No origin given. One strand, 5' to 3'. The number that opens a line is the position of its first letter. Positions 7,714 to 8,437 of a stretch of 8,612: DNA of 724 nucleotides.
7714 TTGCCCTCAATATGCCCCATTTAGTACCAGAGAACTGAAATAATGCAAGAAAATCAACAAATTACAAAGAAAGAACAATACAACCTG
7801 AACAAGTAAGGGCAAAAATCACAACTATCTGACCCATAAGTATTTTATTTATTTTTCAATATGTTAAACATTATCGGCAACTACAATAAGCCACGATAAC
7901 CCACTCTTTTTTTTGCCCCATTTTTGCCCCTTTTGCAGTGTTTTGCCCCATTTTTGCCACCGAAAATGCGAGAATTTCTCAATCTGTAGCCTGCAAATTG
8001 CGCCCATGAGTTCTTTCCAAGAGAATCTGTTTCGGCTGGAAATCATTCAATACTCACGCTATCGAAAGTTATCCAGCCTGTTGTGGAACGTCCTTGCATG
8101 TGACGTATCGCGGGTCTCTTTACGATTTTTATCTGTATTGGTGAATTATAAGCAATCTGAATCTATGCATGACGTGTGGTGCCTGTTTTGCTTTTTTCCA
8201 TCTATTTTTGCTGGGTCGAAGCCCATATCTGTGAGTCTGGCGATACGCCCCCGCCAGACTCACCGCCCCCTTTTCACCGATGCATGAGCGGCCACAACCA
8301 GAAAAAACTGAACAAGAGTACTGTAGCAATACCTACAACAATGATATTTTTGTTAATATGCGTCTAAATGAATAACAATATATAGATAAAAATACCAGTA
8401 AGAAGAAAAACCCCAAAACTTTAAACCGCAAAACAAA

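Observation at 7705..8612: Integrase-proximal junction is in an attP-like configuration, not the K-12 intR-ttcA prophage junction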

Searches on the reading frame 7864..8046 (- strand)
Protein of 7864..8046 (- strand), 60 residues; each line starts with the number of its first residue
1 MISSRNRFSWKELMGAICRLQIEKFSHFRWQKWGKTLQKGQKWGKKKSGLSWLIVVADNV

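Call 58: find_encoding_contigs(protein=window:7864-8046:-, flank=10000, max_places=10)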
Protein window:7864-8046:- (60 aa): 5 contigs read that carry it; 3 places shown.
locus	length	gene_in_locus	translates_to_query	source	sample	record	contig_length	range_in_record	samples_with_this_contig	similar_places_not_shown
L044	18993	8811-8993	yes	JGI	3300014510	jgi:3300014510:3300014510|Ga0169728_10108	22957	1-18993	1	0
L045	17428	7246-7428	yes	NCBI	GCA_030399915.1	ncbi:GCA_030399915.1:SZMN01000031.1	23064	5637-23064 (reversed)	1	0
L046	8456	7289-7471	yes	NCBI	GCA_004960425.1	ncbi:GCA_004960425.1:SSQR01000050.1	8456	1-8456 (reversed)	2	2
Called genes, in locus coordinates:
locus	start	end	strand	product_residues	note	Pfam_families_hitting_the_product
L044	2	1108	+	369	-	?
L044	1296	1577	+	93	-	-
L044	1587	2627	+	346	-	PF13884:Peptidase_S74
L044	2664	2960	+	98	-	-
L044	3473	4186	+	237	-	PF03498:CDtoxinA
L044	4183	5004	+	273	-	PF03372:Exo_endo_phos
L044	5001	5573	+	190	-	PF03498:CDtoxinA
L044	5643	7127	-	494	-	PF00561:Abhydrolase_1, PF08386:Abhydrolase_4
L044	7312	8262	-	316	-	PF01278:Omptin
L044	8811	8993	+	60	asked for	-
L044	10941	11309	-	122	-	PF00950:ABC-3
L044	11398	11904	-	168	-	PF00582:Usp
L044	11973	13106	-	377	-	PF13609:Porin_4, PF00267:Porin_1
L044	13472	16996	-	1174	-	PF01855:POR_N, PF17147:PFOR_II, PF01558:POR, PF10371:EKR, PF12838:Fer4_7, PF13183:Fer4_8 (weak), PF13187:Fer4_9, PF13484:Fer4_16, +5 more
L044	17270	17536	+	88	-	PF03891:DUF333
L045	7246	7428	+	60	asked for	-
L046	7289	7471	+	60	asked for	-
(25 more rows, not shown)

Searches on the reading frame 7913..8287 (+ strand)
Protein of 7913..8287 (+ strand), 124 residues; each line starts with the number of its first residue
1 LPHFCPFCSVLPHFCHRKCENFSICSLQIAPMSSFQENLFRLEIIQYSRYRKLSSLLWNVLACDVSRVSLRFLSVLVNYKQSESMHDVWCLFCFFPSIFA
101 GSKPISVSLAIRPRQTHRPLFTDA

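Call 47: search_protein_families(library=pfam, proteins=[window:7913-8287:+], max_evalue=0.01)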
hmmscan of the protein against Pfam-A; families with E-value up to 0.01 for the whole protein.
window:7913-8287:+ (124 aa): 0 families

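Call 56: find_encoding_contigs(protein=window:7913-8287:+, flank=10000, max_places=10)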
Protein window:7913-8287:+ (124 aa): no gene with exactly this product is on record in the collection.

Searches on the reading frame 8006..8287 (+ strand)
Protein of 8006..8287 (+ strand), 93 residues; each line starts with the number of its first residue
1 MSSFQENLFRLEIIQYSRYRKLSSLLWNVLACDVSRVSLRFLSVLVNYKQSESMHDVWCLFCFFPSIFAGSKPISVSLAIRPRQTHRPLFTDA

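Call 57: find_encoding_contigs(protein=window:8006-8287:+, flank=10000, max_places=10)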
Protein window:8006-8287:+ (93 aa): no gene with exactly this product is on record in the collection.
